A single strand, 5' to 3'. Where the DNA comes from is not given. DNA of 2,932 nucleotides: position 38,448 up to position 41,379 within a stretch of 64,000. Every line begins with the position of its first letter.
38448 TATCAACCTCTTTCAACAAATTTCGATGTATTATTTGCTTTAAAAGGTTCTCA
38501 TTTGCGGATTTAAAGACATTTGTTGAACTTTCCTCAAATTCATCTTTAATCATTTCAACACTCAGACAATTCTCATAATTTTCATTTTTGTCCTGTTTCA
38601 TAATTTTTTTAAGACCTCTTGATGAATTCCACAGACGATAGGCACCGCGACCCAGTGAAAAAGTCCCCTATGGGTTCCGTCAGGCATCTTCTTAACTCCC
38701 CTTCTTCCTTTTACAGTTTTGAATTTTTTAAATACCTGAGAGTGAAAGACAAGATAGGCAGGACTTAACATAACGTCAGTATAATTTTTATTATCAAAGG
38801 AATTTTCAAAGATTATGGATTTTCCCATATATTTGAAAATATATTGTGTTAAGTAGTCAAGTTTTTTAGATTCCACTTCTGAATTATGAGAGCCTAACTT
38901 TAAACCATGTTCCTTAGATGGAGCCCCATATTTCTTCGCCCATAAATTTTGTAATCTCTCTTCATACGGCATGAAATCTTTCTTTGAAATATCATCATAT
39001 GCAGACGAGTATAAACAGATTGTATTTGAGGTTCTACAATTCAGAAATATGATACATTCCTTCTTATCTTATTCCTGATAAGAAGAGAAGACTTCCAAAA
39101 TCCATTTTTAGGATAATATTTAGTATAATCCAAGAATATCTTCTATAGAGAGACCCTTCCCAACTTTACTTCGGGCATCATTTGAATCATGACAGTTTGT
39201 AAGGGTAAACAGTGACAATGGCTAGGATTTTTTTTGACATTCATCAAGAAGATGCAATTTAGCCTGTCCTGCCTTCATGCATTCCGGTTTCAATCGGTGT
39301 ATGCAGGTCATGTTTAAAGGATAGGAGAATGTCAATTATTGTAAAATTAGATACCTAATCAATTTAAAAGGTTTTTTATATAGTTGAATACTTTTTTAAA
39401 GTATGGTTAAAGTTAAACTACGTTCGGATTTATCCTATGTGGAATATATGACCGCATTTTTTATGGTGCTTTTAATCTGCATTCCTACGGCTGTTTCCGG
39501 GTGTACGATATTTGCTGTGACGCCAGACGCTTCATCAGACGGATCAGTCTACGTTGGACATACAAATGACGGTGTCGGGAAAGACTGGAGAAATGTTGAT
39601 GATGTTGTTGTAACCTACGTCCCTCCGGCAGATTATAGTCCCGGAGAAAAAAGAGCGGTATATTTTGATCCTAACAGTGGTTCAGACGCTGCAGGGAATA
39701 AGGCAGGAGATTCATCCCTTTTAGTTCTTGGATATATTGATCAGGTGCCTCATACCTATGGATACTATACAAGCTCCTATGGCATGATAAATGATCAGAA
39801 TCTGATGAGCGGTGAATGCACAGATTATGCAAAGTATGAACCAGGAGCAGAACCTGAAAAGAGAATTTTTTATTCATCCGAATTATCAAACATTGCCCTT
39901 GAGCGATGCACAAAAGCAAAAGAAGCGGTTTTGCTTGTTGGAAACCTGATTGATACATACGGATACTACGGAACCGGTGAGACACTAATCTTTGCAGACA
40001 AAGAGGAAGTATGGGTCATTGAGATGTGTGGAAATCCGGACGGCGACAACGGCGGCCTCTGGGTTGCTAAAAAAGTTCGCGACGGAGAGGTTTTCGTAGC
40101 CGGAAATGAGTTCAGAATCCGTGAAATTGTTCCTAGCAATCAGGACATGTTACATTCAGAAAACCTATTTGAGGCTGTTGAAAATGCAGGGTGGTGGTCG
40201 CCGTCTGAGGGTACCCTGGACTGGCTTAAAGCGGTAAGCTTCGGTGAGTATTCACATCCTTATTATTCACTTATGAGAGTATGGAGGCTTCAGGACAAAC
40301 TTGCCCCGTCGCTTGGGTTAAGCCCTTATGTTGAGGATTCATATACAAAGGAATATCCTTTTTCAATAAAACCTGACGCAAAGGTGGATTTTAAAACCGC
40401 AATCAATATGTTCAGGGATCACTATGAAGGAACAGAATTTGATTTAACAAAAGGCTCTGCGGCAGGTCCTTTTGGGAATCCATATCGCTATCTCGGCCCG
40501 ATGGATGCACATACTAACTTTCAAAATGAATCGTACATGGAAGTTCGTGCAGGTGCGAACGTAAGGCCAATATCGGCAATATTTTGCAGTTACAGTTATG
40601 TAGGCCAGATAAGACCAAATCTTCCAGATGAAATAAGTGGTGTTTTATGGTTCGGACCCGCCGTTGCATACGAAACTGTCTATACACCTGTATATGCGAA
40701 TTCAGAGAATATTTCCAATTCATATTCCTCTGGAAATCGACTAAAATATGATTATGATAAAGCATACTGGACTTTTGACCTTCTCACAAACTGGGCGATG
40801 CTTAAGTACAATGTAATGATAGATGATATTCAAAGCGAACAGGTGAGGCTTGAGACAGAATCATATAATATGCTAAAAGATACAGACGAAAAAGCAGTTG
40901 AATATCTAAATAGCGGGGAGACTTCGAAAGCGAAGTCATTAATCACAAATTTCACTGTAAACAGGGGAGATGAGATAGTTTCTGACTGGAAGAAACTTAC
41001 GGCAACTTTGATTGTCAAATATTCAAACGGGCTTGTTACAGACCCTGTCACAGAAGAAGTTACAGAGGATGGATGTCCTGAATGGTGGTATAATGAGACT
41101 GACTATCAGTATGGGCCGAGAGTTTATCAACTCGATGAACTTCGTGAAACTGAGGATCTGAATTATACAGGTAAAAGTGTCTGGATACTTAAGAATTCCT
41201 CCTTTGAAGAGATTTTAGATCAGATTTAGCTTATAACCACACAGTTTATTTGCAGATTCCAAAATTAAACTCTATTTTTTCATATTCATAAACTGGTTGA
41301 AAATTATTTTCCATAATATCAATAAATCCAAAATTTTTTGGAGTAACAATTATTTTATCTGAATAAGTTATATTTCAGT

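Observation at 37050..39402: Very AT-rich ~2.3 kb islet immediately 3' of tRNA-Arg(CCG) carrying three overlapping orphan ORFs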

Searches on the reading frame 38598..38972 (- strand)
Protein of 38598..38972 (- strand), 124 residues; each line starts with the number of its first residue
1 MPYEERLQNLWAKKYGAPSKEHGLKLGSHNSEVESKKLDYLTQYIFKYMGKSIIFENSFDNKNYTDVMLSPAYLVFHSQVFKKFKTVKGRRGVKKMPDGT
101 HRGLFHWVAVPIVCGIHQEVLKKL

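Call 6: search_protein_families(library=pfam, proteins=[window:38598-38972:-], max_evalue=1)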
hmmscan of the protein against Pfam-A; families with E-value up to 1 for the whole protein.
window:38598-38972:- (124 aa): 0 families

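Call 7: search_protein_families(library=padloc, proteins=[window:38598-38972:-], max_evalue=1)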
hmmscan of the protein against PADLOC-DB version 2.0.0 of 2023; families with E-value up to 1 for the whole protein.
window:38598-38972:- (124 aa): 0 families

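Call 8: search_protein_families(library=phrogs, proteins=[window:38598-38972:-], max_evalue=1)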
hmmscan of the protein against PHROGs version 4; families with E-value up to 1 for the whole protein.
window:38598-38972:- (124 aa): 0 families

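Call 9: search_protein_families(library=ncbifam, proteins=[window:38598-38972:-], max_evalue=1)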
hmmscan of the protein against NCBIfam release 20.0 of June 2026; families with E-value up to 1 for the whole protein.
window:38598-38972:- (124 aa): 1 family
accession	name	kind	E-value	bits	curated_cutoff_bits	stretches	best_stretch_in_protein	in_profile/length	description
NF042932.1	BlpZ_fam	equivalog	0.12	12.7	50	1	33-56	8-31/82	immunity protein BlpZ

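Call 13: find_homologous_proteins(query=window:38598-38972:-, max_evalue=0.01)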
Query window:38598-38972:- (124 aa): 6 proteins with E <= 0.01 among 6 candidates.
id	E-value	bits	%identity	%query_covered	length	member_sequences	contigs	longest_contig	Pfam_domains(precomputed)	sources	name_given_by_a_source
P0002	7.3e-49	183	81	82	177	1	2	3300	-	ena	-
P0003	3.5e-48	181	98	69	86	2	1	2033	-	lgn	-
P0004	4.7e-46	174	77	82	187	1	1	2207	-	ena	-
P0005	5.3e-32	128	77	65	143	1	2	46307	-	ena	-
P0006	6.6e-31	125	70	75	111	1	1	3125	-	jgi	jgi:hypothetical protein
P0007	1.6e-16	78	72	44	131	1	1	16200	-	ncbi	-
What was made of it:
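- Checked: They match Rep proteins at 70-81% identity (call 13).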

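Call 15: find_encoding_contigs(protein=P0005, flank=10000)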
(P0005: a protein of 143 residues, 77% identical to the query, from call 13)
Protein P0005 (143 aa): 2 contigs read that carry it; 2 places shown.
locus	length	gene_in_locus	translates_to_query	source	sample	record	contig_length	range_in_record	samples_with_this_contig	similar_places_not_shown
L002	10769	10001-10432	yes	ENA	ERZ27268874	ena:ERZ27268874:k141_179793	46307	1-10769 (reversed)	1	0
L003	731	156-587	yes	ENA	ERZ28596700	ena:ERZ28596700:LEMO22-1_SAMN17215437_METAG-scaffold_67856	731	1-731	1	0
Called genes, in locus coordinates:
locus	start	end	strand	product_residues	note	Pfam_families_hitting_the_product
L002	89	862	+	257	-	PF03372:Exo_endo_phos, PF14529:Exo_endo_phos_2 (faint)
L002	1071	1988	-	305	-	PF01791:DeoC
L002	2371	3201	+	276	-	PF13426:PAS_9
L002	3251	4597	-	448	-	PF00501:AMP-binding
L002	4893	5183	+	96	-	PF00462:Glutaredoxin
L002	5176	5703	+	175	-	PF02943:FeThRed_B, PF21349:RUBY_RBDX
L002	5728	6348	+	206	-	-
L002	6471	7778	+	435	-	PF00860:Xan_ur_permease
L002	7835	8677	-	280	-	-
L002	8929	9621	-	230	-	-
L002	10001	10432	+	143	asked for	-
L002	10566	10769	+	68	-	?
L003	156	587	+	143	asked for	-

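Call 16: find_encoding_contigs(protein=P0007, flank=10000)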
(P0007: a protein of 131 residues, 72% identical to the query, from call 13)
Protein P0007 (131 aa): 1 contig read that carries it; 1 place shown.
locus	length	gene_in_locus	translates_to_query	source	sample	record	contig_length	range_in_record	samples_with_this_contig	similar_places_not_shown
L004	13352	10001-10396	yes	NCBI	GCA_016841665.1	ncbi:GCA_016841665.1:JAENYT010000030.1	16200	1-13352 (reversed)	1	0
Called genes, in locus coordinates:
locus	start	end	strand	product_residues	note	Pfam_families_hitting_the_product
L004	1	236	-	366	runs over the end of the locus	PF03773:ArsP_1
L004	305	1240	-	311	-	PF03773:ArsP_1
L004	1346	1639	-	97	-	PF02943:FeThRed_B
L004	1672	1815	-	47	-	-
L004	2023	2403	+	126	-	PF01022:HTH_5, PF12840:HTH_20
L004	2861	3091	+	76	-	-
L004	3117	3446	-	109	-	-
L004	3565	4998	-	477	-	PF12832:MFS_1_like (faint), PF07690:MFS_1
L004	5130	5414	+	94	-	-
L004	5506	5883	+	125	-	PF00903:Glyoxalase, PF22677:Ble-like_N (weak)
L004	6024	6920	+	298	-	PF01040:UbiA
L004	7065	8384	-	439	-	PF02661:Fic, PF08220:HTH_DeoR (weak)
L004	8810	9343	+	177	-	PF14622:Ribonucleas_3_3, PF00636:Ribonuclease_3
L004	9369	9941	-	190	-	-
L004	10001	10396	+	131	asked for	-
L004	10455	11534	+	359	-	PF03235:GmrSD_N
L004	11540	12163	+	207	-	PF18737:HEPN_MAE_28990, PF18735:HEPN_RiboL-PSP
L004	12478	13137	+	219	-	PF01872:RibD_C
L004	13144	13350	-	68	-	?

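Call 18: find_encoding_contigs(protein=P0004, flank=10000)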
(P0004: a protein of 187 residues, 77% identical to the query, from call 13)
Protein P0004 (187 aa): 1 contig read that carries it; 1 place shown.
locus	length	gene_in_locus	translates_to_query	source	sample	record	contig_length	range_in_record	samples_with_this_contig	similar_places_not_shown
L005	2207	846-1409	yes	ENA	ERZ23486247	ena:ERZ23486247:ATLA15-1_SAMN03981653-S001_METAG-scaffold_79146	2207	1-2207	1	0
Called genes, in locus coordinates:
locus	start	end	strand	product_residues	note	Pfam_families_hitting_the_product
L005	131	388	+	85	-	-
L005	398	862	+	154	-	-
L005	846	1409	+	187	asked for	-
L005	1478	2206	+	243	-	?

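Call 19: find_encoding_contigs(protein=P0002, flank=10000)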
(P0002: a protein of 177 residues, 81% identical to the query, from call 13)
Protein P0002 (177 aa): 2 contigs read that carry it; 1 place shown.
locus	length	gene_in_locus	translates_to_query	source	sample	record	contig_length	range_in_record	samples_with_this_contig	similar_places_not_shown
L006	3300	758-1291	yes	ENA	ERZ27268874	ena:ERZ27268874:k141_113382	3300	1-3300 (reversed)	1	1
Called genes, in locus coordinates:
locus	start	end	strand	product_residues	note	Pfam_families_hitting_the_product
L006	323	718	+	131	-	-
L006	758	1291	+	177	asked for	-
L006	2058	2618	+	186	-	-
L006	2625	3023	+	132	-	-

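Call 20: find_encoding_contigs(protein=P0006, flank=10000)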
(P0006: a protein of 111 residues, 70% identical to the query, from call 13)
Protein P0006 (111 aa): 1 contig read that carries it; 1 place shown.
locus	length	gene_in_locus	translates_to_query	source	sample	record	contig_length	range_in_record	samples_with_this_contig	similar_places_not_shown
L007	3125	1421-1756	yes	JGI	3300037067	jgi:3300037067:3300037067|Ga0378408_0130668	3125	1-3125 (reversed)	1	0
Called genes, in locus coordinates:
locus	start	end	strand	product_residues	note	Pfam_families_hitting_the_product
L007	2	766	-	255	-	?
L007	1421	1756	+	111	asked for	-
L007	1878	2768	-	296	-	-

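Call 43: find_related_loci(query=A3, collection=genome_contigs, flank=8000)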
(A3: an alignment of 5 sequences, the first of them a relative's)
Query A3 (177 aa) in genome_contigs; peptide patterns used: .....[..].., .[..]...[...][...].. (x = any residue, [..] = any of these).
115 stretches matched a pattern; 2 encode a relative of the query (tblastn E <= 1e-3); 2 distinct loci.
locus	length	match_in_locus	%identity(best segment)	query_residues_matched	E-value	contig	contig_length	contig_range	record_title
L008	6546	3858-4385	74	1-175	1e-87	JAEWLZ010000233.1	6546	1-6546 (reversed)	MAG: Cyanobacteria bacterium OH_PDB_112 k127_1031684, whole genome shotgun sequence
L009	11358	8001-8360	69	56-175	9e-54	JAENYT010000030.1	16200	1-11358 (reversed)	MAG: Methanobacteriota archaeon isolate BL5_bin.5 BL5_bin5_NODE_686_length_16200_cov_24.111366, whole genome shotgun seq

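Call 44: find_related_loci(query=A3, collection=metagenome_contigs, flank=8000)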
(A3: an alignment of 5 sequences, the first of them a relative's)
Query A3 (177 aa) in metagenome_contigs; peptide patterns used: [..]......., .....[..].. (x = any residue, [..] = any of these).
177 stretches matched a pattern; 1 encode a relative of the query (tblastn E <= 1e-3); 1 distinct loci.
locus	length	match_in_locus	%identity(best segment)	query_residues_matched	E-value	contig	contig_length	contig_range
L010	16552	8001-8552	35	1-175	2e-33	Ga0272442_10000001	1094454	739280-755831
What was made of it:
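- Tried and rejected: The genome and metagenome scans for Rep returned only three loci (calls 43, 44).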

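Call 55: search_protein_families(library=pfam, proteins=[L008:1287-2489:+, L008:4902-6014:-, L008:2857-3123:+, L008:270-782:+, L006:1956-2618:+, L006:2625-3023:+, L007:1878-2768:-, L005:1478-2206:+], max_evalue=0.01)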
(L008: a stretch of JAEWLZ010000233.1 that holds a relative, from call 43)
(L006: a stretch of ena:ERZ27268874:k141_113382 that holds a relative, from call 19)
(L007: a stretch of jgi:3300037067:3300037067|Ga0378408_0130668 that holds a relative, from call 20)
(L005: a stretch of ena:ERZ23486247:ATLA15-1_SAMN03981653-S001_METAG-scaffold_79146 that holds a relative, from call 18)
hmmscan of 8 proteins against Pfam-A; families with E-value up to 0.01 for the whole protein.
L008:1287-2489:+ (400 aa): 3 families
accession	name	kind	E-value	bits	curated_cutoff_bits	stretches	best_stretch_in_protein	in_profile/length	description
PF00589.27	Phage_integrase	-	1.3e-24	87.3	27.1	1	152-317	3-170/172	Phage integrase family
PF12773.13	DZR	-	0.0014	19.2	27.3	1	339-364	20-45/45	Double zinc ribbon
PF13240.11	Zn_Ribbon_1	-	0.0034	17.6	25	1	346-364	2-20/23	zinc-ribbon domain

L008:4902-6014:- (370 aa): 0 families

L008:2857-3123:+ (88 aa): 0 families

L008:270-782:+ (170 aa): 1 family
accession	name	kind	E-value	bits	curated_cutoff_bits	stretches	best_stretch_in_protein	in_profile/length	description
PF20990.2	DUF2207_C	-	0.0036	17.5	33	1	16-151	68-195/247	Predicted membrane protein (DUF2207) C-terminal domain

L006:1956-2618:+ (220 aa): 0 families

L006:2625-3023:+ (132 aa): 0 families

L007:1878-2768:- (296 aa): 0 families

L005:1478-2206:+ (243 aa): 0 families

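Call 69: search_protein_families(library=pfam, proteins=[L010:4655-5314:+, L010:6916-7266:+, L010:7267-7530:+, L010:7527-8588:+, L010:8627-9061:+, L010:9113-9520:+, L010:9526-9885:+, L010:10219-11313:+, L010:11313-11825:+, L010:12814-13722:+], max_evalue=0.01)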
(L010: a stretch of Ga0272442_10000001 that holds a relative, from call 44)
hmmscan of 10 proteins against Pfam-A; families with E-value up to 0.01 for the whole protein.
L010:4655-5314:+ (219 aa): 0 families

L010:6916-7266:+ (116 aa): 0 families

L010:7267-7530:+ (87 aa): 0 families

L010:7527-8588:+ (353 aa): 1 family
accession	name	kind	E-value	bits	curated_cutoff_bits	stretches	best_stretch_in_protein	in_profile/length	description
PF23343.2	REP_ORF2-G2P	-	9.6e-10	39.1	27.8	1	101-221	3-98/99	Replication-associated protein ORF2/G2P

L010:8627-9061:+ (144 aa): 0 families

L010:9113-9520:+ (135 aa): 1 family
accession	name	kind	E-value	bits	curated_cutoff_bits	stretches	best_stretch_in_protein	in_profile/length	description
PF10460.15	Peptidase_M30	-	0.0088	15.1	25.8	0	18-71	88-141/369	Peptidase M30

L010:9526-9885:+ (119 aa): 0 families

L010:10219-11313:+ (364 aa): 0 families

L010:11313-11825:+ (170 aa): 0 families

L010:12814-13722:+ (302 aa): 4 families
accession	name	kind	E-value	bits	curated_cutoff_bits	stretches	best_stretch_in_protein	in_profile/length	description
PF00589.27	Phage_integrase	-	2.4e-36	125.5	27.1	1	133-285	2-169/172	Phage integrase family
PF02899.23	Phage_int_SAM_1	-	3.9e-08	33.9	22.3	1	36-111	3-83/83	Phage integrase, N-terminal SAM-like domain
PF13102.12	Phage_int_SAM_5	-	2.4e-07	31.5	22.3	1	71-119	47-94/98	Phage integrase SAM-like domain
PF13495.12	Phage_int_SAM_4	-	2.6e-07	31.4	27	1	9-107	1-78/85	Phage integrase, N-terminal SAM-like domain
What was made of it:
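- On HUH rolling-circle Rep (Pfam PF23343 REP_ORF2-G2P; superfamily I, two tyrosines): L010 relative: 9.6e-10 (call 69).
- On tRNA-integrating tyrosine-recombinase element: One is present in the complete relative L008 (1.3e-24, call 55) and near the distant Rep in L010 (2.4e-36, call 69).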

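Call 73: search_dna_similar(query=L008:3423-4451:+, collection=plasmids, mode=protein, max_evalue=0.001, max_rows=15)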
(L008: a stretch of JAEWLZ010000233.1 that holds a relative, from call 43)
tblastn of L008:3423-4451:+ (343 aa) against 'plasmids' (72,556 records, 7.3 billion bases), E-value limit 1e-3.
Records with a match: 3; places in all: 3; records where one place covers at least 80% of the query: 0.
Best place of each record, by identity: <60% 3.
By first word of the organism name: Methanohalophilus 1; Haloferax 1; Natrinema 1.
By predicted mobility (MOB-suite, as given by PLSDB): non-mobilizable 3.
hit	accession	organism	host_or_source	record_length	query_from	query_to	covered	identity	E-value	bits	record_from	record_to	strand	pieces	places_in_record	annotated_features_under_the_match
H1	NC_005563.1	Methanohalophilus mahii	-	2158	2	232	67%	31.1%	8e-22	103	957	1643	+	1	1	pML-orf1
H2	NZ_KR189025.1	Haloferax sp. Q22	-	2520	1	204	59%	22.1%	1e-5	54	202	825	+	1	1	hypothetical protein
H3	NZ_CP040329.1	Natrinema versiforme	-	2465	58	204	43%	29.6%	2e-4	51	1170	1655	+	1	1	hypothetical protein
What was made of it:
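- The nearest named relatives are small archaeal plasmids: pML of Methanohalophilus mahii at 8e-22, plus haloarchaeal 2.5-kb plasmids (call 73). The named relatives are 2-2.5-kb plasmids (call 73).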

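Call 74: search_dna_similar(query=L008:3423-4451:+, collection=phages, mode=protein, max_evalue=0.001, max_rows=15)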
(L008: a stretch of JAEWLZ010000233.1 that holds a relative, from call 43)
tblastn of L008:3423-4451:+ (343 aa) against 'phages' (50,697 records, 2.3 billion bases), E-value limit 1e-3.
No match.

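Call 77: get_annotated_region(hit=H1, flank=2000)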
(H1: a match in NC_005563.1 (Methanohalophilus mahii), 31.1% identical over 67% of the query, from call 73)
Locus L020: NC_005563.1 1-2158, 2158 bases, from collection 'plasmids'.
description: Methanohalophilus mahii plasmid pML, complete sequence
organism: Methanohalophilus mahii (NCBI taxid 2176)
taxonomy: Archaea; Euryarchaeota; Methanomicrobia; Methanosarcinales; Methanosarcinaceae; Methanohalophilus; Methanohalophilus mahii
host: -; source: -; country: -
typing (MOB-suite, as given by PLSDB): non-mobilizable
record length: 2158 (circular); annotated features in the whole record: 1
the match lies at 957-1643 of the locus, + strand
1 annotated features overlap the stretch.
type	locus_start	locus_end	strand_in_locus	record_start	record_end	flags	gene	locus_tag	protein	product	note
CDS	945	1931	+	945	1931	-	-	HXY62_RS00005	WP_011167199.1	pML-orf1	-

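Call 93: search_protein_families(library=padloc, proteins=[L008:4902-6014:-, L006:1956-2618:+, L006:2625-3023:+, L007:1878-2768:-, L005:1478-2206:+, L004:10455-11534:+, L004:11540-12163:+], max_evalue=0.01)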
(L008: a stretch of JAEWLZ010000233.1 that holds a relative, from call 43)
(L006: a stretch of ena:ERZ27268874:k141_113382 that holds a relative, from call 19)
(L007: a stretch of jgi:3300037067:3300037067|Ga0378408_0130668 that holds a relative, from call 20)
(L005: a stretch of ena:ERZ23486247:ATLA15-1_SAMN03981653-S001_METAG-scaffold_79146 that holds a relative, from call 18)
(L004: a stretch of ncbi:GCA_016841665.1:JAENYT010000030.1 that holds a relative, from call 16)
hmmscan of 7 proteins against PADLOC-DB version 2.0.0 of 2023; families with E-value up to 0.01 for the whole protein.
L008:4902-6014:- (370 aa): 0 families

L006:1956-2618:+ (220 aa): 0 families

L006:2625-3023:+ (132 aa): 0 families

L007:1878-2768:- (296 aa): 0 families

L005:1478-2206:+ (243 aa): 0 families

L004:10455-11534:+ (359 aa): 8 families
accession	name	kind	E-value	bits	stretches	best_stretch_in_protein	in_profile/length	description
PDLC03877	NsnA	-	4.1e-60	202.1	1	22-357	42-380/385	-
PDLC04027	PD-T4-2_A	-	6.1e-53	178.1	1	34-356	41-361/363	-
PDLC02701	Orf5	-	3.7e-06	23.7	0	83-117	75-109/596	Orf5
PDLC03418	REase_II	-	5.8e-06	23.7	1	44-188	31-160/372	Type II restriction enzyme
PDLC02695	Orf5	-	0.00041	16.8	0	84-103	75-94/601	Orf5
PDLC04157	HEC-06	-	0.0008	16.1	1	27-107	5-92/558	-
PDLC02786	SspE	-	0.0016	14.9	0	163-261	312-412/766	SspE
PDLC02792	SspE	-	0.0047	13.3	0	77-118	80-121/771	SspE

L004:11540-12163:+ (207 aa): 0 families
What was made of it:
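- Closest known: Defence-gene cargo hotspots of mobile elements. Different: Most cargos in the slot (L005, L006, L007, L008) have no recognisable function (calls 55, 93).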

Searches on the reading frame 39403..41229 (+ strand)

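Call 96: search_protein_families(library=pfam, proteins=[window:39403-41229:+], max_evalue=0.0001)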
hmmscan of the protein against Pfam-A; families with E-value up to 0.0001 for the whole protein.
window:39403-41229:+ (608 aa): 1 family
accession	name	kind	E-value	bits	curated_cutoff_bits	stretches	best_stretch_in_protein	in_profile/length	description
PF03577.20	Peptidase_C69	-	6.5e-49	167.4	23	1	34-479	2-399/402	Peptidase family C69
